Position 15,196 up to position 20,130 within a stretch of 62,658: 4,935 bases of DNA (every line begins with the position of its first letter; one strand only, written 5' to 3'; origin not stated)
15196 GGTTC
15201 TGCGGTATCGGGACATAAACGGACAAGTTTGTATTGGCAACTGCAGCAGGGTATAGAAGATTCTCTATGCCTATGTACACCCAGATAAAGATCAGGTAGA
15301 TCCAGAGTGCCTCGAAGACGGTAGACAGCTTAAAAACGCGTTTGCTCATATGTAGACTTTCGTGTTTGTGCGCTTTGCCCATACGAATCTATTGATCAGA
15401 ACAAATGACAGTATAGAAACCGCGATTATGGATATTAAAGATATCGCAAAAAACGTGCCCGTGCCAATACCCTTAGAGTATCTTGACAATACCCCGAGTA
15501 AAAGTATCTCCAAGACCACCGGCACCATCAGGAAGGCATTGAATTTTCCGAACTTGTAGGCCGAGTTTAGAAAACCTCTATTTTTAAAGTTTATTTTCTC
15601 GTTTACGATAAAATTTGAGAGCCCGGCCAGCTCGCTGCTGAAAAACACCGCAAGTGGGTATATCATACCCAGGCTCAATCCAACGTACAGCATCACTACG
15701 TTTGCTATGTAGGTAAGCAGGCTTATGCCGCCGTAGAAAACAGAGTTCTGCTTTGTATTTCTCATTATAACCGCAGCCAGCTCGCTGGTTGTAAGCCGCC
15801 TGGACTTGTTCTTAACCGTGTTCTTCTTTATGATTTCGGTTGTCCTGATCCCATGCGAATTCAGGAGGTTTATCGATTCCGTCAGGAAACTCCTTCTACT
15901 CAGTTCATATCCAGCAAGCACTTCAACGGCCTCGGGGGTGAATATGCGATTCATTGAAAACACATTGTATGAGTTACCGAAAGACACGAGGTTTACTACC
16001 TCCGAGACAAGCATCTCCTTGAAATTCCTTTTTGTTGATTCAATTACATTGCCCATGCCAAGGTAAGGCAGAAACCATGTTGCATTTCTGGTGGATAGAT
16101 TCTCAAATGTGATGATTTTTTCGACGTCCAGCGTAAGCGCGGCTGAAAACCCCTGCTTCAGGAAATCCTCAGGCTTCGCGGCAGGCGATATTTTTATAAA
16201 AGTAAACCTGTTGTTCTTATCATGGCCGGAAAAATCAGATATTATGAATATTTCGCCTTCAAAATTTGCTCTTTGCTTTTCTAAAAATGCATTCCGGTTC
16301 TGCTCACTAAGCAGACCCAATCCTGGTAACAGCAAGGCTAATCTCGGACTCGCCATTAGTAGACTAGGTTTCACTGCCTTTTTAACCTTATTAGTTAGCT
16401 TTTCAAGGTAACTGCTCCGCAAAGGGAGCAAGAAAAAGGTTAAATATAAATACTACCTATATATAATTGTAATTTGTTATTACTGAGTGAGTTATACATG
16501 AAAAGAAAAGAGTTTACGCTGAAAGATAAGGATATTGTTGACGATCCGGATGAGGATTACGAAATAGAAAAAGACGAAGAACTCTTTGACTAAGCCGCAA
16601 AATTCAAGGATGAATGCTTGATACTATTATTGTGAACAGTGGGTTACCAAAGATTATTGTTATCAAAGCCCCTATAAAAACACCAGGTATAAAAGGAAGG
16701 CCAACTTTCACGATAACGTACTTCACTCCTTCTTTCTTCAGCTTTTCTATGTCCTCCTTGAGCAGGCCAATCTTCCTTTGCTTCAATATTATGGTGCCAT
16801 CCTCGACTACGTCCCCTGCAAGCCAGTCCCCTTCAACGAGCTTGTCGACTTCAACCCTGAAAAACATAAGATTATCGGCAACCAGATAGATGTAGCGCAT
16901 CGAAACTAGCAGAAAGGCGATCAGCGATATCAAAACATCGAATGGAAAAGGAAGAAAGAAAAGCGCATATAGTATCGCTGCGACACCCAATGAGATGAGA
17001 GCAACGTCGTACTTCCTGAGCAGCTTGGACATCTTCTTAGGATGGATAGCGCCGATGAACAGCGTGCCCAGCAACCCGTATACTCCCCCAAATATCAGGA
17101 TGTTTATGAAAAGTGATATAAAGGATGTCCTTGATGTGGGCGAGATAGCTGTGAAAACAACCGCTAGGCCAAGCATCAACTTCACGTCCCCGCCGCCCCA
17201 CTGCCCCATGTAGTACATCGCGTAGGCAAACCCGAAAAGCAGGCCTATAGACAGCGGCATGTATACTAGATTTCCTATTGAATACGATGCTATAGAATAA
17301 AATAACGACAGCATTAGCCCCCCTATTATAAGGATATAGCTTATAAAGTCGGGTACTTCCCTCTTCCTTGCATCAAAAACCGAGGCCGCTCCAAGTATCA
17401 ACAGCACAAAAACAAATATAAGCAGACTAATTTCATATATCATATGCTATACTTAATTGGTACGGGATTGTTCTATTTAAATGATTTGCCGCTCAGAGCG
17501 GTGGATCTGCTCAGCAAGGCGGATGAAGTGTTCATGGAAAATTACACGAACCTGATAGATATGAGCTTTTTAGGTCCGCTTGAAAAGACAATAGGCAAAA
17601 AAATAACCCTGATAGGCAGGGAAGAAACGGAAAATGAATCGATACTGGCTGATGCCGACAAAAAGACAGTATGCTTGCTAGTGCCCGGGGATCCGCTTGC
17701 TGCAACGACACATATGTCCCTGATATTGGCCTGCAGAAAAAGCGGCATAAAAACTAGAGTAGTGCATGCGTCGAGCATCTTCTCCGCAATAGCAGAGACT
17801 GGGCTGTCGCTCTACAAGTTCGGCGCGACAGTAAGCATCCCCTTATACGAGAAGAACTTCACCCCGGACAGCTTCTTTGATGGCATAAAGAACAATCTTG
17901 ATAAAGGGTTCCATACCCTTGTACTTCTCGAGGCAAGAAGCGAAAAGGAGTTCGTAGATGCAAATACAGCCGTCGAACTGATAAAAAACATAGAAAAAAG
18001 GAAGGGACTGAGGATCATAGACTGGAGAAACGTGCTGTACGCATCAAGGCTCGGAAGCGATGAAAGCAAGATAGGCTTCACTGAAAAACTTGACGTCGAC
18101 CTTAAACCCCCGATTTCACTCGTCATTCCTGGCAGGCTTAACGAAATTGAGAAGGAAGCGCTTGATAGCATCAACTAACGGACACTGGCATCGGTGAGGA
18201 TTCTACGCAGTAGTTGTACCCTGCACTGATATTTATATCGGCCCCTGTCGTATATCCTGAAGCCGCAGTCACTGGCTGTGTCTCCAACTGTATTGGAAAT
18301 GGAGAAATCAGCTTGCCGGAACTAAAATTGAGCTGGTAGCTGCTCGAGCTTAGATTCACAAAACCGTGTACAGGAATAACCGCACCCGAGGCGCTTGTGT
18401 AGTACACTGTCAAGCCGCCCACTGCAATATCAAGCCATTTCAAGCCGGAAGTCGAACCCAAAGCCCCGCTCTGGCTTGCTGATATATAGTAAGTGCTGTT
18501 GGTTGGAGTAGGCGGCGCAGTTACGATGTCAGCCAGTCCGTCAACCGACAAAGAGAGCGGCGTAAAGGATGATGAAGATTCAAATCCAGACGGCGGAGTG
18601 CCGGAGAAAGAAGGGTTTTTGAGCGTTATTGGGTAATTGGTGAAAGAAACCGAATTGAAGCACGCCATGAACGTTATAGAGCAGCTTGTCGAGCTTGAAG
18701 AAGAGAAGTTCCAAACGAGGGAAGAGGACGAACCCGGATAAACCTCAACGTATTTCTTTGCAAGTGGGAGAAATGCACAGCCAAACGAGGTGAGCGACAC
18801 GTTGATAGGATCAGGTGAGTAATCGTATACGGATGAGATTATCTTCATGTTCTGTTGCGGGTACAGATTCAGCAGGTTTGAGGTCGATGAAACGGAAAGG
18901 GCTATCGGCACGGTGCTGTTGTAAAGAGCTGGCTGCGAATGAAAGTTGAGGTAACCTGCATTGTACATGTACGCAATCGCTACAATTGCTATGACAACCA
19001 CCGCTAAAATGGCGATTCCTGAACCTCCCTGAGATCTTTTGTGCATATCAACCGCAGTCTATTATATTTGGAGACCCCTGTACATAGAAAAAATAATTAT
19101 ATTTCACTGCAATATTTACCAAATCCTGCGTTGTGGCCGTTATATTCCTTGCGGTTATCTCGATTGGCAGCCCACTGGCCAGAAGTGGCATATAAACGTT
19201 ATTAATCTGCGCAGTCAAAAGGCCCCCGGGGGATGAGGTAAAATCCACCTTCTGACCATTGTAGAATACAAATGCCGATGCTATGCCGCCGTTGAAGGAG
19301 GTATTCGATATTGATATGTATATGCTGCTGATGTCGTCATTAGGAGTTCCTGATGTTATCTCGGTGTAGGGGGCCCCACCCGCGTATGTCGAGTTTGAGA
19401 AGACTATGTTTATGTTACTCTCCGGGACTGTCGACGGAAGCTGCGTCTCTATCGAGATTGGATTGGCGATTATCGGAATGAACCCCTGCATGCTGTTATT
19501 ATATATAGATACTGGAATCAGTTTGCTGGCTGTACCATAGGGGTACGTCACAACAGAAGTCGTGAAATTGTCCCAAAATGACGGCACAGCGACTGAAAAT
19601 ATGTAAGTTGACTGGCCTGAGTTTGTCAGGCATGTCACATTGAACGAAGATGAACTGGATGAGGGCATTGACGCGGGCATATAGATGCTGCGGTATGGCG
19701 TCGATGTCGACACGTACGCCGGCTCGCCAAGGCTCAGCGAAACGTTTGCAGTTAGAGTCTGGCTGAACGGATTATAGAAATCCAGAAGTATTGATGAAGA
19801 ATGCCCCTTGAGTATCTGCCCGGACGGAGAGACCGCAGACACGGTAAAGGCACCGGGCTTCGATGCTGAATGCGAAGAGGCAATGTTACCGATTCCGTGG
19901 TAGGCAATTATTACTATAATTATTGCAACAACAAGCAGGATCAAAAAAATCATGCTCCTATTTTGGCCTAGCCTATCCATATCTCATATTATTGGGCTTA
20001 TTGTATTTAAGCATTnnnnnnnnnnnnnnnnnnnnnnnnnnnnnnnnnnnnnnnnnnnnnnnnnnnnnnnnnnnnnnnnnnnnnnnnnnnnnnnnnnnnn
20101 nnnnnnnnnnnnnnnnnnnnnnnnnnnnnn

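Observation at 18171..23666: Five-gene operon of anchored, sequon-rich surface proteins with a shared C-terminal Y-N-Y motif, next to an A24 prepilin peptidase but without an assembly ATPase or platform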

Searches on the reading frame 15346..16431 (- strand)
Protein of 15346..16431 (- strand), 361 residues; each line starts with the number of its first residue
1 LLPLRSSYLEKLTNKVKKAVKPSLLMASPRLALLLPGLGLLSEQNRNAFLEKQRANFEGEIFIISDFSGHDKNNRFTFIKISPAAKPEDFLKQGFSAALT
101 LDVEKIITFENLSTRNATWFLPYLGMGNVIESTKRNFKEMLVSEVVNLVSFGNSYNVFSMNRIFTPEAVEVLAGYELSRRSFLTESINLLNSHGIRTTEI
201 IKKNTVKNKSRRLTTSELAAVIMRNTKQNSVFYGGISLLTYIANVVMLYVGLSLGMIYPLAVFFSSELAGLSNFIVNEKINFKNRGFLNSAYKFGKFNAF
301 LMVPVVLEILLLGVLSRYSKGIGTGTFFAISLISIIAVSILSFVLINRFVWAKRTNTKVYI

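Call 3: search_protein_families(library=pfam, proteins=[window:15346-16431:-], max_evalue=1)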
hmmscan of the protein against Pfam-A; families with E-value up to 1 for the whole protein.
window:15346-16431:- (361 aa): 2 families
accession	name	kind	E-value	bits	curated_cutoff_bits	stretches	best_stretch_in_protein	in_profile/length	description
PF04138.20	GtrA_DPMS_TM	-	1.1e-06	29.3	26.1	1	234-351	3-117/117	GtrA/DPMS, transmembrane domain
PF10912.14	Glam1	-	0.67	10.4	22.3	0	243-349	60-145/146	Glia associated membrane protein glam-1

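Call 4: search_protein_families(library=ncbifam, proteins=[window:15346-16431:-], max_evalue=1)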
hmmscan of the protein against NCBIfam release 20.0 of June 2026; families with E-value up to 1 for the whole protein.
window:15346-16431:- (361 aa): 0 families

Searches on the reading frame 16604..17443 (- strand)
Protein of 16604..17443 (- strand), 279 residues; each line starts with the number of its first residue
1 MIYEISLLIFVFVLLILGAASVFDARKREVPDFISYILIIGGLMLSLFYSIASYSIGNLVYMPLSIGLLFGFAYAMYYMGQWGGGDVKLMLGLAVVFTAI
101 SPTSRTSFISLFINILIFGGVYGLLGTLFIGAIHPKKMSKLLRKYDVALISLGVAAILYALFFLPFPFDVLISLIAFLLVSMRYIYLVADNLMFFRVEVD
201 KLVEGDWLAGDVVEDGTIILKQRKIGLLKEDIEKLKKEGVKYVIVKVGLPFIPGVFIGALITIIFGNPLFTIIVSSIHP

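Call 3: search_protein_families(library=pfam, proteins=[window:16604-17443:-], max_evalue=1)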
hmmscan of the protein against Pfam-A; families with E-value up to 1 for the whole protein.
window:16604-17443:- (279 aa): 3 families
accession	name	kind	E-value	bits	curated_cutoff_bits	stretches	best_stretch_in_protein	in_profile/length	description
PF01478.23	Peptidase_A24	-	8.9e-11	42.6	26.5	1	12-124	2-104/104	Type IV leader peptidase family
PF06847.16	Arc_PepC_II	-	0.0078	17.2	29.9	1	228-266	51-91/93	Archaeal Peptidase A24 C-terminus Type II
PF06819.16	Arc_PepC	-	0.18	12.4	23.4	0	170-221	2-54/110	Archaeal Peptidase A24 C-terminal Domain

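Call 4: search_protein_families(library=ncbifam, proteins=[window:16604-17443:-], max_evalue=1)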
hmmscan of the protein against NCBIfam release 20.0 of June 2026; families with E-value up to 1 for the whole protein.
window:16604-17443:- (279 aa): 3 families
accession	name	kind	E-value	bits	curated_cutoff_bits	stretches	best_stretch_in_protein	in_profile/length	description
NF040695.1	FlaK_Arch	equivalog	2e-05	24.3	330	1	10-107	3-99/230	preflagellin peptidase FlaK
NF052374.1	HopndTporHpnN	equivalog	0.38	8.7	1100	1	11-113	725-822/858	hopanoid transporter HpnN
NF033928.1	alph_xenorhab_A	subfamily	0.51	9.6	125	1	221-263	186-226/339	alpha-xenorhabdolysin family binary toxin subunit A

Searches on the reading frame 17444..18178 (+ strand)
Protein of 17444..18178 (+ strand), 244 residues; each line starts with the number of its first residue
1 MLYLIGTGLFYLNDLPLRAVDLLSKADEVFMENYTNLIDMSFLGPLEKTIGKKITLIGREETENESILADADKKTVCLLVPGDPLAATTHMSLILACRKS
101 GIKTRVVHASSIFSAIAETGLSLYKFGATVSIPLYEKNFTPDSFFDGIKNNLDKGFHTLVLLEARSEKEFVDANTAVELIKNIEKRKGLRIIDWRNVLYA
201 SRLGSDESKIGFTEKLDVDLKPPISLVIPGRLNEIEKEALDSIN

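Call 3: search_protein_families(library=pfam, proteins=[window:17444-18178:+], max_evalue=1)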
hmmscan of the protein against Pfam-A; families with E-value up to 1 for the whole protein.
window:17444-18178:+ (244 aa): 1 family
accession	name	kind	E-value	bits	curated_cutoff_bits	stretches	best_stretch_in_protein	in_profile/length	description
PF00590.25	TP_methylase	-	3.7e-21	76.5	27.8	1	1-210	1-203/212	Tetrapyrrole (Corrin/Porphyrin) Methylases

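Call 4: search_protein_families(library=ncbifam, proteins=[window:17444-18178:+], max_evalue=1)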
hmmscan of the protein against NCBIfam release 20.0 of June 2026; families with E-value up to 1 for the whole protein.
window:17444-18178:+ (244 aa): 4 families
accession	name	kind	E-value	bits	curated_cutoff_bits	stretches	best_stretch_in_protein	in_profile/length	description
TIGR00522.1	dph5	equivalog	3e-59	200.5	114.3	1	1-242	1-253/258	diphthine synthase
TIGR00096.1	TIGR00096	equivalog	0.0089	15.5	167.9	1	1-122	1-125/275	16S rRNA (cytidine(1402)-2'-O)-methyltransferase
NF004060.0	PRK05576.1-3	equivalog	0.013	15.3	189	1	11-123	11-130/202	cobalt-factor II C(20)-methyltransferase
NF052436.1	YabN_Meth_PPase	exception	0.033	13.2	525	1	65-117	70-124/486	bifunctional methyltransferase/pyrophosphohydrolase YabN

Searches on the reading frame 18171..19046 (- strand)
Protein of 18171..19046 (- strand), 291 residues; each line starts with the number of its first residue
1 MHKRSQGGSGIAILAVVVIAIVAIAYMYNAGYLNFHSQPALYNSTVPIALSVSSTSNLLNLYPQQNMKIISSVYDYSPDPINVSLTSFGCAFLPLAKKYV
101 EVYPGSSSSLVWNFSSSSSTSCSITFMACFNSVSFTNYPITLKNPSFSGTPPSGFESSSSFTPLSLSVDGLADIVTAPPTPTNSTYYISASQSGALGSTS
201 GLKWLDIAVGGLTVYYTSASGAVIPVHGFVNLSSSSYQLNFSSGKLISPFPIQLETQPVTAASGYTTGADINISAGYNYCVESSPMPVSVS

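Call 3: search_protein_families(library=pfam, proteins=[window:18171-19046:-], max_evalue=1)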
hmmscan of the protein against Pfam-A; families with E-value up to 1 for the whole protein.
window:18171-19046:- (291 aa): 0 families

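Call 4: search_protein_families(library=ncbifam, proteins=[window:18171-19046:-], max_evalue=1)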
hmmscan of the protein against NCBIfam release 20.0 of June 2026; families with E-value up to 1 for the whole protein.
window:18171-19046:- (291 aa): 0 families

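Call 17: find_homologous_proteins(query=window:18171-19046:-, max_evalue=0.001)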
Query window:18171-19046:- (291 aa): 3 proteins with E <= 0.001 among 8000 candidates.
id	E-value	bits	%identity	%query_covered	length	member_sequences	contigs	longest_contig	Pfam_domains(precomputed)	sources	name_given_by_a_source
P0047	8.0e-178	608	99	100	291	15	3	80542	-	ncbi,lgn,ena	-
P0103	4.5e-108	379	62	91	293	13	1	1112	-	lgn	-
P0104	3.5e-81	291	99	49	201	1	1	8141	-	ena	-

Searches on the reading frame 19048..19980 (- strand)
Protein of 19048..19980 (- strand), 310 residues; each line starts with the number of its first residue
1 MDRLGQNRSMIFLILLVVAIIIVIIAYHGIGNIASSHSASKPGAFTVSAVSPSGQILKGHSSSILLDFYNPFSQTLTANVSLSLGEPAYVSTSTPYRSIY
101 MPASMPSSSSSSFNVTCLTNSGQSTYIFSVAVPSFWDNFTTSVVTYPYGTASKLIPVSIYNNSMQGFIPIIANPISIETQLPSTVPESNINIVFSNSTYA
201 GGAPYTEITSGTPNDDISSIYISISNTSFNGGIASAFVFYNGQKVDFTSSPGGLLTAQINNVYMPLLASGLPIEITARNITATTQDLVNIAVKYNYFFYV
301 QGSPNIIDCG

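Call 3: search_protein_families(library=pfam, proteins=[window:19048-19980:-], max_evalue=1)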
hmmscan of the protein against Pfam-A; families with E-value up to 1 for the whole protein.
window:19048-19980:- (310 aa): 1 family
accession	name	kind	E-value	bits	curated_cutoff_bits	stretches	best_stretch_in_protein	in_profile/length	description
PF05739.25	SNARE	-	0.2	12.1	26.8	1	4-25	31-52/53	SNARE domain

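Call 4: search_protein_families(library=ncbifam, proteins=[window:19048-19980:-], max_evalue=1)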
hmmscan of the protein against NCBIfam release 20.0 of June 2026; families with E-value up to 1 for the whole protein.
window:19048-19980:- (310 aa): 0 families
